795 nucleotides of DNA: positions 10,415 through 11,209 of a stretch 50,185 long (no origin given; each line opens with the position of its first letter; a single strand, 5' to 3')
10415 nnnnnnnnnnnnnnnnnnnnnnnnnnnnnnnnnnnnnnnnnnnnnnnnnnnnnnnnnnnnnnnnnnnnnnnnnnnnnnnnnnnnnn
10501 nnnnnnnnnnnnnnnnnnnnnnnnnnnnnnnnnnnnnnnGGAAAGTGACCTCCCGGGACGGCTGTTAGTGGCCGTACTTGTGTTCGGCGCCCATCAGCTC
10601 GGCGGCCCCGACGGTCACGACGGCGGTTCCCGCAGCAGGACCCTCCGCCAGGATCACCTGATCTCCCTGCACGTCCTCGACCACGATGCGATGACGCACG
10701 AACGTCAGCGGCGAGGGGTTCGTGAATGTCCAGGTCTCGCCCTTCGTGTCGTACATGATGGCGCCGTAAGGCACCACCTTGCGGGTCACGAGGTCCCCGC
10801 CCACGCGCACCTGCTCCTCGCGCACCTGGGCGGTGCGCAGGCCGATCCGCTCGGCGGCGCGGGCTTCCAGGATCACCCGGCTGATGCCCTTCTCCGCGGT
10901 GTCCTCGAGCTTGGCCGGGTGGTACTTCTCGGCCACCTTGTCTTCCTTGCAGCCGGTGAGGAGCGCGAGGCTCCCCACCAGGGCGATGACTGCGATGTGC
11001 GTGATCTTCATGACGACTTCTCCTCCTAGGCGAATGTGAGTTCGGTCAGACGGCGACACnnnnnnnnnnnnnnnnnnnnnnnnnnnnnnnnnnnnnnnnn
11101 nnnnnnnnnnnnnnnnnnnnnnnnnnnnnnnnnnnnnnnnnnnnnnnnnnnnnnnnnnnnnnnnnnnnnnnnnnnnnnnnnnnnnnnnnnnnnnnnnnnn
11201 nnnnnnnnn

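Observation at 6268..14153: Atypical RND efflux operon: two paralogous pumps flanking a mini-adaptor lipoprotein, followed by an OprO/P-type porin, with no full-length MFP or TolC-type OMF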

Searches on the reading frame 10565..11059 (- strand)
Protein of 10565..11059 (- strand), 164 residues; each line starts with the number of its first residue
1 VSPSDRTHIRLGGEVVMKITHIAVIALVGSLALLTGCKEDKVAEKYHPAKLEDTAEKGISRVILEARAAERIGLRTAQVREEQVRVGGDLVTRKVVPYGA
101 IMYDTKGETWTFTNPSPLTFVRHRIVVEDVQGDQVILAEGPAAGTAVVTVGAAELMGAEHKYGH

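Call 3: search_protein_families(library=pfam, proteins=[window:10565-11059:-], max_evalue=0.01)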
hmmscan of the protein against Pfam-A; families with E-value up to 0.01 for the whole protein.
window:10565-11059:- (164 aa): 0 families

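Call 10: search_protein_families(library=ncbifam, proteins=[window:10565-11011:-], max_evalue=0.01)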
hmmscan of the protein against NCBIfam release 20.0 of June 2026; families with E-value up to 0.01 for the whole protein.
window:10565-11011:- (148 aa): 0 families

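Call 15: find_homologous_proteins(query=window:10565-11011:-, max_evalue=0.001)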
Query window:10565-11011:- (148 aa): 500 proteins with E <= 0.001 among 673 candidates; the best 120 are listed.
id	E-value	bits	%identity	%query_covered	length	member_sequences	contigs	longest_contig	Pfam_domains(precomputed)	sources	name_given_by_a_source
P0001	1.9e-89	315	100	100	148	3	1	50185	-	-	-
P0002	1.0e-70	254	82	100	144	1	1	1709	-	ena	-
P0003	8.3e-66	239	70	100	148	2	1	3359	-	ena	-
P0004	1.3e-65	238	70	100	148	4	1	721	-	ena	-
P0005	1.7e-64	234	72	100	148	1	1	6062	-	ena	-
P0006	1.8e-64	234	69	100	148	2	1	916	-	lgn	-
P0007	1.2e-63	231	70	100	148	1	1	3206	-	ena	-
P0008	1.8e-63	231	69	100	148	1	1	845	-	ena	-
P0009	2.3e-63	231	70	100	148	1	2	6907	-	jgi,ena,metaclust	jgi:hypothetical protein|metaclust:\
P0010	3.8e-63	230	70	100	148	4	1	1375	-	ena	-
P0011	5.2e-63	229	68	100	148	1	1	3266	-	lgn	-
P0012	7.8e-63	229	68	100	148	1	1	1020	-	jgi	-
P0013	1.2e-61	225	66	100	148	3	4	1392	-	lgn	-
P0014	2.3e-61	224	69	100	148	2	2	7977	-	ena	-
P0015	2.3e-61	224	71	100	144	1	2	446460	-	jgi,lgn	jgi:hypothetical protein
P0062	3.2e-57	211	64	100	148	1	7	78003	-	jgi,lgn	jgi:hypothetical protein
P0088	2.9e-56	208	66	100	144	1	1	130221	-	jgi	jgi:hypothetical protein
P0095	6.4e-56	206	66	97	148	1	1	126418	-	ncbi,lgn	-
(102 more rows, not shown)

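Call 16: find_encoding_contigs(protein=P0015, flank=10000, max_places=2)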
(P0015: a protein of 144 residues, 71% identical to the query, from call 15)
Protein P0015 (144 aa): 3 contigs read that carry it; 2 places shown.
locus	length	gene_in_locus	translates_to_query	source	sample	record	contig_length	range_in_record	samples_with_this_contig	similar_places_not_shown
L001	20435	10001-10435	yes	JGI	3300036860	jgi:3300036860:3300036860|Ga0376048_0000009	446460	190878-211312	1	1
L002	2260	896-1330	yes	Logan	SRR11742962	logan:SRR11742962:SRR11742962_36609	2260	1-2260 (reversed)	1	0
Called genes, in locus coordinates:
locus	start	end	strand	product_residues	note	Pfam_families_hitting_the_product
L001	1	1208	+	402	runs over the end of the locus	PF22580:KYNU_C (weak)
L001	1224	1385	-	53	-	-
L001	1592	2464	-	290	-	-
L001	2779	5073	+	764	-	PF00512:HisKA, PF02518:HATPase_c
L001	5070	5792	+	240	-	PF00072:Response_reg, PF00486:Trans_reg_C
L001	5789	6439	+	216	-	PF18914:DUF5666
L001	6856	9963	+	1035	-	PF00873:ACR_tran, PF02355:SecD_SecF_C (weak)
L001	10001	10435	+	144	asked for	-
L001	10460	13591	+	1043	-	PF00873:ACR_tran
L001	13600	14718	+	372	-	PF07396:Porin_O_P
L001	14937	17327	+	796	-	PF19313:DUF5916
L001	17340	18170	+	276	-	-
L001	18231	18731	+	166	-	PF11396:PepSY_like (faint)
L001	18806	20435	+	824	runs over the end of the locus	PF13088:BNR_2 (faint), PF02012:BNR (faint), PF15902:Sortilin-Vps10 (weak), PF25852:DUF6242_C (weak)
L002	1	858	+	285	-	?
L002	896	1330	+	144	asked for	-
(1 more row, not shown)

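Call 17: find_encoding_contigs(protein=P0095, flank=10000, max_places=2)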
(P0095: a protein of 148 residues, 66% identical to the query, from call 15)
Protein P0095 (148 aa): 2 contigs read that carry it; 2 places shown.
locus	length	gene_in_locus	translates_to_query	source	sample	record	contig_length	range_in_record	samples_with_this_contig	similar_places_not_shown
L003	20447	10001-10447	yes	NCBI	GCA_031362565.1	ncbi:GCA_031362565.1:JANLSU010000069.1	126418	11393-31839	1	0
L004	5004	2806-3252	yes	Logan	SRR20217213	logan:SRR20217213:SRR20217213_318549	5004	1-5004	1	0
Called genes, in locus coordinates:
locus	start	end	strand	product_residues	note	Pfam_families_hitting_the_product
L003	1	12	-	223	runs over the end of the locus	-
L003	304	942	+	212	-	PF08281:Sigma70_r4_2 (faint), PF00196:GerE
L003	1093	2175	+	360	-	PF02518:HATPase_c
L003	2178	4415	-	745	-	PF19313:DUF5916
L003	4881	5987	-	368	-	PF07396:Porin_O_P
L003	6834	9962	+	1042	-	PF00873:ACR_tran, PF02355:SecD_SecF_C (weak), PF03176:MMPL (faint), PF02355:SecD_SecF_C (weak)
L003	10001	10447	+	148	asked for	-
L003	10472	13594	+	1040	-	PF00873:ACR_tran, PF02355:SecD_SecF_C (faint)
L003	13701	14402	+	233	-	PF07592:DDE_Tnp_ISAZ013 (faint)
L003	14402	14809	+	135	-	-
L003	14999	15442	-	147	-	-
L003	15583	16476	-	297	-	-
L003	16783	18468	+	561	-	PF14312:FG-GAP_2 (faint), PF13860:FlgD_ig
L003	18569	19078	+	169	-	-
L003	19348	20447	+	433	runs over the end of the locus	PF16656:Pur_ac_phosph_N (weak), PF00149:Metallophos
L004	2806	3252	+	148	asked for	-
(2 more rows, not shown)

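Call 20: search_solved_structures(query=A1, max_evalue=10, show_alignments=3)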
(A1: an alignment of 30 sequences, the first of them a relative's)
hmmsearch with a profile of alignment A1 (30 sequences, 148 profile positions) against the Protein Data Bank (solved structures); distinct sequences matched with E-value up to 10: 2.
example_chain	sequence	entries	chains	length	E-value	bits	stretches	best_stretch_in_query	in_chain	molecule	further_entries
8pjx_A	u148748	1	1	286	3.6e-05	26.8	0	87-100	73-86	SAKe6FR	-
6vej_P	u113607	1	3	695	0.0033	20.5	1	67-139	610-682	Probable Resistance-Nodulation-Cell Division (RND) efflux membrane fusion protein,Probable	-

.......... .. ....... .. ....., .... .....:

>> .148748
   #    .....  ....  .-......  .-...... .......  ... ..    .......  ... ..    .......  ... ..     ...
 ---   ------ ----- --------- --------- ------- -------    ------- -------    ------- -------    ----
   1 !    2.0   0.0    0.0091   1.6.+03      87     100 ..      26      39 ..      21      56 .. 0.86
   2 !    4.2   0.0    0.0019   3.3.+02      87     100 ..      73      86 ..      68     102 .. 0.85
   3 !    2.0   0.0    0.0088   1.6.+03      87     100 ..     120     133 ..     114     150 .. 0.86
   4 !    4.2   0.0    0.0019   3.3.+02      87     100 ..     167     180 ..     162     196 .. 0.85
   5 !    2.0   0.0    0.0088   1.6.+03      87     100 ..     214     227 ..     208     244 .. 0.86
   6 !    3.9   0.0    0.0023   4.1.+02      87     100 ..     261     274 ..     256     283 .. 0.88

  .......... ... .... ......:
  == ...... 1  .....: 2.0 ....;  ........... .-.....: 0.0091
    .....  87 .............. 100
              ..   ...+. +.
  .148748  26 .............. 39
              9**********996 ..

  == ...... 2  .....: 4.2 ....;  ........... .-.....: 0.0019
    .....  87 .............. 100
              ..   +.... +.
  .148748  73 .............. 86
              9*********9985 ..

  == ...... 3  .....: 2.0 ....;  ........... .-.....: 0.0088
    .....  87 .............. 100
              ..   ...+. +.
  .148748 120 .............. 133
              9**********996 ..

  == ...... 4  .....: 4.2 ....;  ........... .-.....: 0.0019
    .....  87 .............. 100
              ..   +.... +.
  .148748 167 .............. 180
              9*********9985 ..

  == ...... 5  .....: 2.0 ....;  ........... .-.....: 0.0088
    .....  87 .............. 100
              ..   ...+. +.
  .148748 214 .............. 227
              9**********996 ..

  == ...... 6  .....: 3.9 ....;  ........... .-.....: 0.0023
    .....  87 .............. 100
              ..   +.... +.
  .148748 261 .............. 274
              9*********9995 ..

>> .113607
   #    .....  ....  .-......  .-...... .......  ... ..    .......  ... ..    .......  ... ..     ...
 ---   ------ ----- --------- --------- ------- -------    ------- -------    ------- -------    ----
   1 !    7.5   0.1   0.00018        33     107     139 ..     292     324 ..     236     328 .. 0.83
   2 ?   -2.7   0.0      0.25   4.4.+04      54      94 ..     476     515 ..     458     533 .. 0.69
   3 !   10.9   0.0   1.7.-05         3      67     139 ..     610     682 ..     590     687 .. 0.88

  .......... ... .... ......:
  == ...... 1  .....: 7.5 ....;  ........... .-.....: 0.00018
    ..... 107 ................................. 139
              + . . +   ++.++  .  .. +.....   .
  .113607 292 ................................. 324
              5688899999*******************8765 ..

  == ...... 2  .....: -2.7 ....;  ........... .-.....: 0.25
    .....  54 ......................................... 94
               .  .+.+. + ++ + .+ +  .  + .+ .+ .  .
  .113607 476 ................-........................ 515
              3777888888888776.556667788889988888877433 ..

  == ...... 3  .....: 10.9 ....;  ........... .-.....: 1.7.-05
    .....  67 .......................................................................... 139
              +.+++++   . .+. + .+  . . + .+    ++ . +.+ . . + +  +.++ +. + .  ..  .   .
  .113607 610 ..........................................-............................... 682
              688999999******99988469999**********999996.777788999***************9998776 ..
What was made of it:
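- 10565..11011 (-): Minimal adaptor lipoprotein (148 aa). It consists of the MFP N-terminal strand plus the C-terminal membrane-proximal domain, with no barrel, lipoyl or hairpin domain. Profile hit to TriAB (call 20).
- Profile hit to the C-terminus of TriAB (call 20).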

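Call 22: find_encoding_contigs(protein=P0088, flank=10000, max_places=1)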
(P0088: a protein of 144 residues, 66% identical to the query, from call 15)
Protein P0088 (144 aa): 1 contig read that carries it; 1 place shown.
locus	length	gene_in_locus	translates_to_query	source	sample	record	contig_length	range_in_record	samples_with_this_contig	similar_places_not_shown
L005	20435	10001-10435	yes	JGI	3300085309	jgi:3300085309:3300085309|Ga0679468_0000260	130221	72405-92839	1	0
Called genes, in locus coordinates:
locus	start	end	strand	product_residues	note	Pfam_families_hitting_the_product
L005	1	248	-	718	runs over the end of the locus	PF13229:Beta_helix, PF05048:NosD (weak), PF13229:Beta_helix (weak)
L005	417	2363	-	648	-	PF22842:Pel9A-like_beta_helix (weak), PF05048:NosD, PF13229:Beta_helix, PF13860:FlgD_ig (weak)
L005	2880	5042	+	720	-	PF13174:TPR_6 (faint), PF00512:HisKA, PF02518:HATPase_c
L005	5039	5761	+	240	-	PF00072:Response_reg, PF00486:Trans_reg_C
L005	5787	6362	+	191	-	PF18914:DUF5666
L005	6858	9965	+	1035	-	PF00873:ACR_tran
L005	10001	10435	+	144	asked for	-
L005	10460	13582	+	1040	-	PF00873:ACR_tran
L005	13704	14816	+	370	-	PF07396:Porin_O_P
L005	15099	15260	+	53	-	-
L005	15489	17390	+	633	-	PF18998:Flg_new_2, PF13860:FlgD_ig (weak)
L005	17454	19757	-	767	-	PF19313:DUF5916 (weak)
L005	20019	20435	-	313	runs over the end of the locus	PF01619:Pro_dh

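Call 23: find_encoding_contigs(protein=P0062, flank=10000, max_places=1)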
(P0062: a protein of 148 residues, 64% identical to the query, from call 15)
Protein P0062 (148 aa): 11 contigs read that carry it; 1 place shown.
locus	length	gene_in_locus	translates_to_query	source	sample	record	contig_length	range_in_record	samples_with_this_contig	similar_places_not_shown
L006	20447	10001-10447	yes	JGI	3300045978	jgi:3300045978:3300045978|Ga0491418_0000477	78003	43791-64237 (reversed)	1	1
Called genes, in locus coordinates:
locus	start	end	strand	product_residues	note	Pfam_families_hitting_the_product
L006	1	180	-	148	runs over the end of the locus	-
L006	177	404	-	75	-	-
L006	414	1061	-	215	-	-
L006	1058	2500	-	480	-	PF12679:ABC2_membrane_2, PF12730:ABC2_membrane_4 (weak), PF13346:ABC2_membrane_5 (weak)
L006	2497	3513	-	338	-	PF00005:ABC_tran, PF13304:AAA_21 (weak)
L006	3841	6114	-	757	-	PF19313:DUF5916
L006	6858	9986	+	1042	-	PF00873:ACR_tran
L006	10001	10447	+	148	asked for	-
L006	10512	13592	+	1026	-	PF00873:ACR_tran, PF02355:SecD_SecF_C (faint)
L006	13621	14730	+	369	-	PF07396:Porin_O_P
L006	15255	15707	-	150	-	PF00436:SSB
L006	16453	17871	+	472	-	PF00224:PK, PF02887:PK_C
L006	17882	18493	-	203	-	PF01725:Ham1p_like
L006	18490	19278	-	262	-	PF01138:RNase_PH, PF03725:RNase_PH_C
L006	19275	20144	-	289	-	PF01177:Asp_Glu_race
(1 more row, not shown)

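Call 26: predict_structure(alignment_id=A1)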
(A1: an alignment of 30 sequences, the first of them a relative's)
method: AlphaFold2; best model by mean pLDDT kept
length: 148 residues; sequences in the alignment: 30
mean_pLDDT: 83.6   pTM: 0.71
mean pLDDT of the five models: 83.6, 81.9, 81.7, 61.0, 55.3
residues with pLDDT >= 90: 93; 70-90: 22; 50-70: 18; < 50: 15
segments of 3 or more residues with pLDDT < 50: 20-27
pLDDT, mean of each block of 10 residues (from residue 1): 52 50 49 87 90 94 96 95 92 94 96 96 97 94 69
secondary structure, 60 per line:
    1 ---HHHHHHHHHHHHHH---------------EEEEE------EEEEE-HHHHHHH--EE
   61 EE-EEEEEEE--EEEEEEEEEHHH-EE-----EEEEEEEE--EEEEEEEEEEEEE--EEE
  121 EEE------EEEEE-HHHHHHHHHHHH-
elements in order: H4-17 E33-37 E44-48 H50-56 E59-62 E64-70 E73-81 E93-100 E103-115 E118-123 E130-134 H136-147
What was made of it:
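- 10565..11011 (-): AF2 pLDDT 83.6 (call 26).
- On Periplasmic adaptor / MFP (HlyD_D23, HlyD_3, TIGR01730): The AF2 model has no coiled coil, only a signal helix, a 7-residue helix and a 12-residue C-terminal helix (call 26).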

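Call 28: fold_search(model_id=the predicted structure, library=pdb)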
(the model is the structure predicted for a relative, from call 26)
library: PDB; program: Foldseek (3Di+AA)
matches with E <= 10: 619; with E <= 0.001: 2
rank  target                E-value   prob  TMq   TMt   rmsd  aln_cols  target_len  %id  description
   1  3ne5_C                5.7e-04  1.00  0.39  0.19  19.3       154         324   15  Crystal structure of the CusBA heavy-metal efflux complex from Escherichia coli (released 2011-03-02)
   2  5a4g_MODEL_1_A        9.2e-04  1.00  0.43  0.36   6.5        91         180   25  NMR structure of a 180 residue construct encompassing the N-terminal metal-binding site and the membrane proxi (released 2016-05-18)
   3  9tg4_F                2.0e-03  1.00  0.38  0.17  19.4       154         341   11  Structure of the YbjP lipoprotein bound to the AcrABZ-TolC efflux pump (released 2026-04-08)
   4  9j3d_D                3.7e-03  1.00  0.40  0.18  20.4       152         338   15  Cryo-EM structure of TMexCD1-TOprJ1 (released 2025-08-13)
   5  3ne5_B                7.4e-03  1.00  0.37  0.17  23.7       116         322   18  Crystal structure of the CusBA heavy-metal efflux complex from Escherichia coli (released 2011-03-02)
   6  9tg4_H                8.7e-03  1.00  0.37  0.16  19.6       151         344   11  Structure of the YbjP lipoprotein bound to the AcrABZ-TolC efflux pump (released 2026-04-08)
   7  6iok_I                9.2e-03  1.00  0.38  0.18  21.9       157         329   16  Cryo-EM structure of multidrug efflux pump MexAB-OprM (0 degree state) (released 2019-04-03)
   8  6iok_J                1.3e-02  1.00  0.36  0.16  20.1       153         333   14  Cryo-EM structure of multidrug efflux pump MexAB-OprM (0 degree state) (released 2019-04-03)
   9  9tg4_G                1.7e-02  1.00  0.40  0.18  20.5       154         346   13  Structure of the YbjP lipoprotein bound to the AcrABZ-TolC efflux pump (released 2026-04-08)
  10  9tg4_D                1.9e-02  1.00  0.36  0.16  19.6       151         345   11  Structure of the YbjP lipoprotein bound to the AcrABZ-TolC efflux pump (released 2026-04-08)
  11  3ow7_A                2.2e-02  0.99  0.37  0.19  22.1       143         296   15  Crystal structure of the membrane fusion protein CusB from Escherichia coli. (released 2010-11-17)
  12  6iok_K                2.2e-02  0.99  0.35  0.16  19.8       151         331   14  Cryo-EM structure of multidrug efflux pump MexAB-OprM (0 degree state) (released 2019-04-03)
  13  3lnn_A                2.3e-02  1.00  0.39  0.17   1.2        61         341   28  Crystal structure of ZneB from Cupriavidus metallidurans (released 2010-06-30)
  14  9v53_A1               3.2e-02  1.00  0.39  0.17  19.8       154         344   12  Structure of TolC, YbjP, and AcrABZ complex (released 2025-11-05)
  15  9tg4_E                3.3e-02  1.00  0.38  0.17  20.0       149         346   11  Structure of the YbjP lipoprotein bound to the AcrABZ-TolC efflux pump (released 2026-04-08)
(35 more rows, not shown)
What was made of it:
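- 10565..11011 (-): Foldseek top hits are CusB, SilB N-terminus plus MP domain, AcrA, MexA and ZneB (call 28).
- On Periplasmic adaptor / MFP (HlyD_D23, HlyD_3, TIGR01730): Foldseek hits: CusB 5.7e-4, SilB N-terminus plus MP domain 9e-4, ZneB at rmsd 1.2 A over 61 residues (call 28).
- Foldseek hits to CusB, SilB MP domain, AcrA, MexA, ZneB and BesA (call 28).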

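Call 29: search_protein_representatives(alignment_id=A1)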
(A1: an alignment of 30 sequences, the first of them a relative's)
Query: 30 sequences, 148 profile positions. Proteins with E-value up to 0.001 (for the whole library): 2084; up to 1e-10: 1491; up to 1e-30: 164. The best 150 are listed.
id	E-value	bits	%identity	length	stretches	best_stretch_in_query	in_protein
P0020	1.4e-77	274.8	-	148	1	1-148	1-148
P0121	2.3e-46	173.5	-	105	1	44-148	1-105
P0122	3.7e-44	166.4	-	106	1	1-114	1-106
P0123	4.7e-44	166.0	-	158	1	11-148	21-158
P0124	6.1e-44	165.7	-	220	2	5-133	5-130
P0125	4.0e-40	153.3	-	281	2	67-147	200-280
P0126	4.7e-40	153.1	-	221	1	22-147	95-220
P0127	7.0e-39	149.2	-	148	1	3-148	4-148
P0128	1.9e-38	147.8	-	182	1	17-147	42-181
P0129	2.3e-38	147.6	-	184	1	8-118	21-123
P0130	3.3e-38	147.1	-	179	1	4-144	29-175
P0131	4.2e-38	146.7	-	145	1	2-147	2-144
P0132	5.8e-38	146.3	-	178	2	77-147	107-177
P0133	5.9e-38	146.2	-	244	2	72-148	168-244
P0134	6.7e-38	146.1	-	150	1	2-147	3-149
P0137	1.7e-37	144.7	-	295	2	65-147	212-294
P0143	2.7e-36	140.9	-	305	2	67-148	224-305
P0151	1.5e-35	138.4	-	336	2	64-143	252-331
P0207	1.2e-32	129.0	-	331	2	68-147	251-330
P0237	7.4e-32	126.4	-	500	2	67-146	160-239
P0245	1.1e-31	125.9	-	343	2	72-148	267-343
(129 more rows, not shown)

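Call 31: search_protein_families(library=pfam, proteins=[P0151, P0245, P0207, P0143, P0125, P0137, P0133, P0237, P0124, P0127], max_evalue=0.1)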
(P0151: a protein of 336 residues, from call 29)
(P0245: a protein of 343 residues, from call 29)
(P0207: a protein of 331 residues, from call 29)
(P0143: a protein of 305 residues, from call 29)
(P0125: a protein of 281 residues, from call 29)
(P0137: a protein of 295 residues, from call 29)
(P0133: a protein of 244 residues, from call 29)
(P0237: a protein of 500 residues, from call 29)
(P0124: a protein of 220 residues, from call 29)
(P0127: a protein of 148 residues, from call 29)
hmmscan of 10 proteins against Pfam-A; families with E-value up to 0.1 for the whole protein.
P0151 (336 aa): 6 families
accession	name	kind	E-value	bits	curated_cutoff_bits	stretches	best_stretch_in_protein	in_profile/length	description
PF13437.12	HlyD_3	-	3e-12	47.6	22.2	1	143-199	5-62/106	HlyD family secretion protein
PF16576.10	HlyD_D23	-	5.9e-12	45.8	30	1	125-196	96-167/214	Barrel-sandwich domain of CusB or HlyD membrane-fusion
PF13533.13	Biotin_lipoyl_2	-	0.00031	20.9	29.8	0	150-168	13-31/32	Biotin-lipoyl like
PF00364.28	Biotin_lipoyl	-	0.0017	18.6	22.1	0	149-168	17-36/73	Biotin-requiring enzyme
PF05896.17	NQRA_N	-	0.012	16.3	25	0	148-191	39-81/94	NqrA N-terminal barrel-sandwich hybrid domain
PF13375.12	RnfC_N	-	0.013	15.9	25.6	0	73-100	50-79/101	RnfC Barrel sandwich hybrid domain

P0245 (343 aa): 1 family
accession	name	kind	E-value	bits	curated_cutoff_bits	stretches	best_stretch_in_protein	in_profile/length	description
PF04546.19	Sigma70_ner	-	0.071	13.5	29.7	0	142-182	37-80/210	Sigma-70, non-essential region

P0207 (331 aa): 6 families
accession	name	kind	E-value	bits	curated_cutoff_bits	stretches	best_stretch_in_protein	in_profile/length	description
PF16576.10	HlyD_D23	-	2.3e-11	43.8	30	1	136-194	109-167/214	Barrel-sandwich domain of CusB or HlyD membrane-fusion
PF13437.12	HlyD_3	-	4e-10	40.8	22.2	1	138-195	2-60/106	HlyD family secretion protein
PF13533.13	Biotin_lipoyl_2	-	0.0005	20.3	29.8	1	138-165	3-30/32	Biotin-lipoyl like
PF12700.13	HlyD_2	-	0.004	16.4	25.1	1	148-195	243-290/416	HlyD family secretion protein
PF00364.28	Biotin_lipoyl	-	0.026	14.8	22.1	0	137-166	2-36/73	Biotin-requiring enzyme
PF05896.17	NQRA_N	-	0.028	15.1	25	0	147-174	40-67/94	NqrA N-terminal barrel-sandwich hybrid domain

P0143 (305 aa): 0 families

P0125 (281 aa): 0 families

P0137 (295 aa): 0 families

P0133 (244 aa): 0 families

P0237 (500 aa): 2 families
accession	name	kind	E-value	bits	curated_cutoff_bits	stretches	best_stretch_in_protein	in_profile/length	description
PF13437.12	HlyD_3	-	0.026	15.7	22.2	0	59-121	8-65/106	HlyD family secretion protein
PF21347.3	DUF3108_like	-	0.069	13.4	27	0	422-470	136-188/199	DUF3108-like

P0124 (220 aa): 2 families
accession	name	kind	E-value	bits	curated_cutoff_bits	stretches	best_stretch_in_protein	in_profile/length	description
PF21784.3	Bflower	-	0.0013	19.5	25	0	158-201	3-46/116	4-fold beta flower protein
PF16339.10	DUF4969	-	0.064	14.1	31.4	0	3-54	3-54/79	Domain of unknown function (DUF4969)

P0127 (148 aa): 0 families
